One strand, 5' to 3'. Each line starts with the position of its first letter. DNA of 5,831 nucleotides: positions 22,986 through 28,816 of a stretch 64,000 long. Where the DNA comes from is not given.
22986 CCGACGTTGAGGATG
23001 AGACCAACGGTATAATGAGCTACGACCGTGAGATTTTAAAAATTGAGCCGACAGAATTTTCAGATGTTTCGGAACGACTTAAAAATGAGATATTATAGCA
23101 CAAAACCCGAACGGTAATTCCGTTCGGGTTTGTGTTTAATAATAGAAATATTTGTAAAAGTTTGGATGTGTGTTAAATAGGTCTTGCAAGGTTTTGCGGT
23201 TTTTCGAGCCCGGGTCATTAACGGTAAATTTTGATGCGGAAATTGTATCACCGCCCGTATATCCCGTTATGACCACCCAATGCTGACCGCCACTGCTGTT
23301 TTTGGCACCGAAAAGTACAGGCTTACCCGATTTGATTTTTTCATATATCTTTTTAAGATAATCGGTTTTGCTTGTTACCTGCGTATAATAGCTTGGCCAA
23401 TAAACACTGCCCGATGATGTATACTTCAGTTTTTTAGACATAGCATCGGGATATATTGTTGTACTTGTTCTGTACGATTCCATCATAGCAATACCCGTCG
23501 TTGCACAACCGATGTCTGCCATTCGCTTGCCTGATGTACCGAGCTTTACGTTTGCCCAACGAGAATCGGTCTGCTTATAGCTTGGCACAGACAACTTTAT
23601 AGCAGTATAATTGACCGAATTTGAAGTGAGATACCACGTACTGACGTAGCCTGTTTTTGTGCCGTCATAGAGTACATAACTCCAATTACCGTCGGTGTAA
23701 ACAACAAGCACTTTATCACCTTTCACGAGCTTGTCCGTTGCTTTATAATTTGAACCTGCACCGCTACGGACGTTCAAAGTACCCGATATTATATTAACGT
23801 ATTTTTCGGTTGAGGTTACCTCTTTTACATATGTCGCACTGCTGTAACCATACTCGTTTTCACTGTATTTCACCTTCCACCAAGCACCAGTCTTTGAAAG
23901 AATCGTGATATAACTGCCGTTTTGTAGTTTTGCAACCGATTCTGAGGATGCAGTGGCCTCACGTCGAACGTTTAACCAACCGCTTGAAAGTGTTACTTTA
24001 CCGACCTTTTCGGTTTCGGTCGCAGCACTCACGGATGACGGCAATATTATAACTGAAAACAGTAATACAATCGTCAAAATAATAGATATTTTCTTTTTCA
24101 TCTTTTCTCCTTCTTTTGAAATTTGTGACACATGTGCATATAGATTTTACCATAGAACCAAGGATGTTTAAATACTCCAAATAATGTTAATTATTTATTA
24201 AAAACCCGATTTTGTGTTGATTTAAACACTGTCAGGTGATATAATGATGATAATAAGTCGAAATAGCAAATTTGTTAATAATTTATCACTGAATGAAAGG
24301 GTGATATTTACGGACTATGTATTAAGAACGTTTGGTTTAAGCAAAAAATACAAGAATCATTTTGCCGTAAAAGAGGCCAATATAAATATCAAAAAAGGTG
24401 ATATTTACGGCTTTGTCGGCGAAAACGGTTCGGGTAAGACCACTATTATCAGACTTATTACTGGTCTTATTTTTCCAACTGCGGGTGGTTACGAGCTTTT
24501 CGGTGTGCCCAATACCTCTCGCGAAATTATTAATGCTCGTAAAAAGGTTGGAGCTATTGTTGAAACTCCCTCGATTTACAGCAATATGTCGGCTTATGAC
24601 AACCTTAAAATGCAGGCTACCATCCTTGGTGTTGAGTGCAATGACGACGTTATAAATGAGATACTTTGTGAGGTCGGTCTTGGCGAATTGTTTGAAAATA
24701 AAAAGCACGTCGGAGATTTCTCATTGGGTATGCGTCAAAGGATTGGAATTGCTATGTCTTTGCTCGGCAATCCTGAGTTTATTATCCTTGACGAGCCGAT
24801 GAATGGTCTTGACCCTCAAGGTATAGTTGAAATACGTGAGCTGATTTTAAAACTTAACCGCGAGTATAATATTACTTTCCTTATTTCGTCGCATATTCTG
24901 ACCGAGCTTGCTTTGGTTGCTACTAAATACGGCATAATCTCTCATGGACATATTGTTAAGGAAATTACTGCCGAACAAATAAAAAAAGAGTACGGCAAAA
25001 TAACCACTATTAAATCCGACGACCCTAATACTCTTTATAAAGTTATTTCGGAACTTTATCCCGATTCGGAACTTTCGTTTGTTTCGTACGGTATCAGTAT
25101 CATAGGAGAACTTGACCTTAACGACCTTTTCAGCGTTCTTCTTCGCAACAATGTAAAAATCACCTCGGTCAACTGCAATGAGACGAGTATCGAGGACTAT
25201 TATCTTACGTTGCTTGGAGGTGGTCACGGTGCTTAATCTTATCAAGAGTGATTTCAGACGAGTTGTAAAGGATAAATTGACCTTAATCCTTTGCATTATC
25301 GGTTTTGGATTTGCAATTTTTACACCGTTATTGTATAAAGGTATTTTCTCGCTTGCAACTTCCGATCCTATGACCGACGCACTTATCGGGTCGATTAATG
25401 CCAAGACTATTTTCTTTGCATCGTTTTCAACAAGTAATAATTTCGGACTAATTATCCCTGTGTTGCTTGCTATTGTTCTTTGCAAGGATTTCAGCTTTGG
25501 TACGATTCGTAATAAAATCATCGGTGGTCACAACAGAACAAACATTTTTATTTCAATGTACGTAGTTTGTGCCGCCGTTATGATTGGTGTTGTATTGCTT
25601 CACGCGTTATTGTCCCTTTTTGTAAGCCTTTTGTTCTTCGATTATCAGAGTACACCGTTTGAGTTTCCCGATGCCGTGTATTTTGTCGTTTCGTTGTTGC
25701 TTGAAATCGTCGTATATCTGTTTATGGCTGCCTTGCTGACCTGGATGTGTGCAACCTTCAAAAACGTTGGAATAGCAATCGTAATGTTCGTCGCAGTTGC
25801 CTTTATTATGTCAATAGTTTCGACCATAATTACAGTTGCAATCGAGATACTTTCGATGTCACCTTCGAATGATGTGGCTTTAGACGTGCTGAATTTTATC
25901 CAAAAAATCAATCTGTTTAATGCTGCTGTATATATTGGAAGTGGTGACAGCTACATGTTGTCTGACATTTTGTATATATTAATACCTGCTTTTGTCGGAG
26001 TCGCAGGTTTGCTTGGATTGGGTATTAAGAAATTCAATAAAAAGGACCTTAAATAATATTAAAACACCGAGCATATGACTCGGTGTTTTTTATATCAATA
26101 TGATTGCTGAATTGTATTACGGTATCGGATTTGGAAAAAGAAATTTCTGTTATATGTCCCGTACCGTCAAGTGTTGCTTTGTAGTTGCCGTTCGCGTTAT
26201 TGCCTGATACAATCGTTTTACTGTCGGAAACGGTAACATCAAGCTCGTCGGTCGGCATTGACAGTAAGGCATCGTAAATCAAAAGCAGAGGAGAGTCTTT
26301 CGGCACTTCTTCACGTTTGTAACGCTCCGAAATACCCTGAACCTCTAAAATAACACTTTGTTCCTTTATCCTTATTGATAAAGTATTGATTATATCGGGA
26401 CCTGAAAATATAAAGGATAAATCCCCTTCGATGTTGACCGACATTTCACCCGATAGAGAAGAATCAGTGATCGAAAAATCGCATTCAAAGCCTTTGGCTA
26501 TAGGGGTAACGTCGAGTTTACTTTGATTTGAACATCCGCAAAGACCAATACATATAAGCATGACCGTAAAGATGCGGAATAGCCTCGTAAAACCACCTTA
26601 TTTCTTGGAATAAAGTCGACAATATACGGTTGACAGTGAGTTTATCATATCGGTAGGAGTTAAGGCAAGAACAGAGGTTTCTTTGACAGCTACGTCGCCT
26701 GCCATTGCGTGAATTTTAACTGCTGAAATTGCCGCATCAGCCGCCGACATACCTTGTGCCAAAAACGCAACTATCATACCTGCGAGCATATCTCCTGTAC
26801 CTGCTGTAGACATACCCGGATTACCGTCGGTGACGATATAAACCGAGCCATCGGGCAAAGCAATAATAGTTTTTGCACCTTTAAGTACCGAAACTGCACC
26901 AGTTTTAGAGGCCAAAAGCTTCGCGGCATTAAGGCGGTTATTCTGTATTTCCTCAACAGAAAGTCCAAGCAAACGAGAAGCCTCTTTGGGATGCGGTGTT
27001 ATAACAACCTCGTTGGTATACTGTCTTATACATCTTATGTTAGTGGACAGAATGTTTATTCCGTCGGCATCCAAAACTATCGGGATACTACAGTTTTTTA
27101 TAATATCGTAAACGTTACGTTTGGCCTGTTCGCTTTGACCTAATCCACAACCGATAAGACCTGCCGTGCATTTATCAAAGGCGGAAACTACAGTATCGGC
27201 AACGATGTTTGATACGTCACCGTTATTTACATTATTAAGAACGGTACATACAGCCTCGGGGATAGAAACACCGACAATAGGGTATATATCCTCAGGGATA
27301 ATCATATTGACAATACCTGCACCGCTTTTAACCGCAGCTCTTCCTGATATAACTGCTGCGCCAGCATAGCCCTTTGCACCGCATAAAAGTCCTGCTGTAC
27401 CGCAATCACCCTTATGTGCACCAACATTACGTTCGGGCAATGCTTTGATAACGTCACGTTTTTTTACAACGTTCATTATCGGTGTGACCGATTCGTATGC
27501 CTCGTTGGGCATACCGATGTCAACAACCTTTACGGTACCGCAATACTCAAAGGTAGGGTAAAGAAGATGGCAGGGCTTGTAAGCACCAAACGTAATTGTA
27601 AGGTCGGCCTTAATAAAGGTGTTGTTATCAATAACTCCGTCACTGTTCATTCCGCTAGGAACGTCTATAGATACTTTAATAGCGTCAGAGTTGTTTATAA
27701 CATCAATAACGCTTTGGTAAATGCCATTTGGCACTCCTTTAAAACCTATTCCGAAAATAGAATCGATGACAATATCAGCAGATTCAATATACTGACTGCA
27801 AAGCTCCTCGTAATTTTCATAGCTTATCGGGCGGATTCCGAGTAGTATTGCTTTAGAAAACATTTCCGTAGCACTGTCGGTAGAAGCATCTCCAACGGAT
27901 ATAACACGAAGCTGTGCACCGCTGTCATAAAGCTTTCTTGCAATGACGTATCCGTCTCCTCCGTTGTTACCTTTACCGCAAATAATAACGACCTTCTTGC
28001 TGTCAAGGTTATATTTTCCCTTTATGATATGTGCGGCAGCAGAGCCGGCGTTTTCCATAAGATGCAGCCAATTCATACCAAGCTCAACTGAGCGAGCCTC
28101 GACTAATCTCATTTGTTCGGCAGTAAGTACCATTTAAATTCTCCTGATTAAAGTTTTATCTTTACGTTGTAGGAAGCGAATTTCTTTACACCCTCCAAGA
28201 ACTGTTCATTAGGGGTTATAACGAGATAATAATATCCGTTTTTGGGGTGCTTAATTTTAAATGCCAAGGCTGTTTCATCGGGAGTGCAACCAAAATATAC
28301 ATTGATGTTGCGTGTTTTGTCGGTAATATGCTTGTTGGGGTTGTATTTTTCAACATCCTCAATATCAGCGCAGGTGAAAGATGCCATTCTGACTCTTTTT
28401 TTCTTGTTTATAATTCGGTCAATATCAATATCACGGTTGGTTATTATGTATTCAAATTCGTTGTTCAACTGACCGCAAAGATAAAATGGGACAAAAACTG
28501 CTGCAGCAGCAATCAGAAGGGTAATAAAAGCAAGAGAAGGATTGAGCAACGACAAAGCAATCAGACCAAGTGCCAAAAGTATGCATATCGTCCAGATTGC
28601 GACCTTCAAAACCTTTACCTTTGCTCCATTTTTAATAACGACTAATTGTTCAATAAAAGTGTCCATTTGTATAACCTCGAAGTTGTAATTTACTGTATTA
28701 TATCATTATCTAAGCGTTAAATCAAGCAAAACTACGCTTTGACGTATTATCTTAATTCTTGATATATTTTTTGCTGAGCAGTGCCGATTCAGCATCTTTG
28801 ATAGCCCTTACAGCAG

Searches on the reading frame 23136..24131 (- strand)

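Call 5: search_protein_families(library=pfam, proteins=[window:23136-24131:-], max_evalue=0.01)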
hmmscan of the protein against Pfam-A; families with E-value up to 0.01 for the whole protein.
window:23136-24131:- (331 aa): 5 families
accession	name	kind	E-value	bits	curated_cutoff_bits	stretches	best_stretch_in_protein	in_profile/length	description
PF08239.17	SH3_3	-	4.7e-21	75.2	27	2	118-169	2-54/54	Bacterial SH3 domain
PF13529.12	Peptidase_C39_2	-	2.8e-09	38.1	24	1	180-307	1-142/143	Peptidase_C39 like family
PF01640.23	Peptidase_C10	-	7.6e-06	26.7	26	1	162-294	54-177/194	Peptidase C10 family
PF06347.19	SH3_4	-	9.5e-06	25.7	24.1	0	53-93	5-45/56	Bacterial SH3 domain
PF12385.14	Peptidase_C70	-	0.00024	21.5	19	1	209-314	20-130/141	Papain-like cysteine protease AvrRpt2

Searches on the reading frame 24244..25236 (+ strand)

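Call 5: search_protein_families(library=pfam, proteins=[window:24244-25236:+], max_evalue=0.01)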
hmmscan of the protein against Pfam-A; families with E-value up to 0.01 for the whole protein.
window:24244-25236:+ (330 aa): 4 families
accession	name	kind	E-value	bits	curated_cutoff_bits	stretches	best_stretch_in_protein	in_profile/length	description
PF00005.33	ABC_tran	-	1.2e-26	94.4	25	1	43-187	2-137/137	ABC transporter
PF13304.12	AAA_21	-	1e-12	49.2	27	2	158-220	237-301/304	AAA domain, putative AbiEii toxin, Type IV TA system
PF13476.12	AAA_23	-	0.00014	23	27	1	41-77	9-44/201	AAA domain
PF13555.12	AAA_29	-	0.0086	16.2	27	0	45-78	15-48/61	P-loop containing region of AAA domain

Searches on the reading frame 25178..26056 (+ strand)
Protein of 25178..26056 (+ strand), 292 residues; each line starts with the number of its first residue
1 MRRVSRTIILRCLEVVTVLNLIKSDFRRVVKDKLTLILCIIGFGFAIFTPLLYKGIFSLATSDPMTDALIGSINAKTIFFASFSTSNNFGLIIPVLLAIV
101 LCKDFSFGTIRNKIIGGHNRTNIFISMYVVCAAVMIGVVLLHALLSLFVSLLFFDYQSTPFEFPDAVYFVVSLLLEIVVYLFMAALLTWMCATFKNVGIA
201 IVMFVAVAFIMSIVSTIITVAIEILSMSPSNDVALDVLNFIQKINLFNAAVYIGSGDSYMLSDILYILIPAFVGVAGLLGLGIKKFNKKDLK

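Call 5: search_protein_families(library=pfam, proteins=[window:25178-26056:+], max_evalue=0.01)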
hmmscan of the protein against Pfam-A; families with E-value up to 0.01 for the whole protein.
window:25178-26056:+ (292 aa): 1 family
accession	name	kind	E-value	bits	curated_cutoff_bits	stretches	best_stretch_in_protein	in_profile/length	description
PF12679.13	ABC2_membrane_2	-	8.5e-08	32.2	27.2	1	19-291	1-283/283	ABC-2 family transporter protein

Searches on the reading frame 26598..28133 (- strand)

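Call 5: search_protein_families(library=pfam, proteins=[window:26598-28133:-], max_evalue=0.01)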
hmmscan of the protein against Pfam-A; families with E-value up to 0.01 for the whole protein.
window:26598-28133:- (511 aa): 5 families
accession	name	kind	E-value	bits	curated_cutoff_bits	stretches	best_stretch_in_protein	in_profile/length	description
PF01256.23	Carb_kinase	-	4.5e-55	187.2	27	1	248-499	2-239/242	NAD(P)H-hydrate dehydratase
PF03853.21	YjeF_N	-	4.5e-41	141.1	24.9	1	24-188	3-169/169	YjeF-related protein N-terminus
PF08543.17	Phos_pyr_kin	-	1.6e-08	34.7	27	1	309-473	42-226/246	Phosphomethylpyrimidine kinase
PF02110.20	HK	-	7.2e-07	29.3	27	1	362-500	103-241/247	Hydroxyethylthiazole kinase family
PF00294.29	PfkB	-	0.0006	19.7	25.8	1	377-473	186-284/302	pfkB family carbohydrate kinase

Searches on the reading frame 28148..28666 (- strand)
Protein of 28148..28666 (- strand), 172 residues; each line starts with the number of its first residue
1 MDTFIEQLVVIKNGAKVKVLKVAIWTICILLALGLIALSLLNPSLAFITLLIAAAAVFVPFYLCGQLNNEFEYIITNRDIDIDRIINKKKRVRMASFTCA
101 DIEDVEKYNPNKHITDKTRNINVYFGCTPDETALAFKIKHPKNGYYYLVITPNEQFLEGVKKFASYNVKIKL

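Call 5: search_protein_families(library=pfam, proteins=[window:28148-28666:-], max_evalue=0.01)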
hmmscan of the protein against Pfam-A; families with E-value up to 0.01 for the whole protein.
window:28148-28666:- (172 aa): 1 family
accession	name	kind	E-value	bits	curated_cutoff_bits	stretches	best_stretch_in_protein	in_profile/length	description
PF19601.4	DUF6106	-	2.2e-05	24.9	25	1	27-164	28-167/173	Family of unknown function (DUF6106)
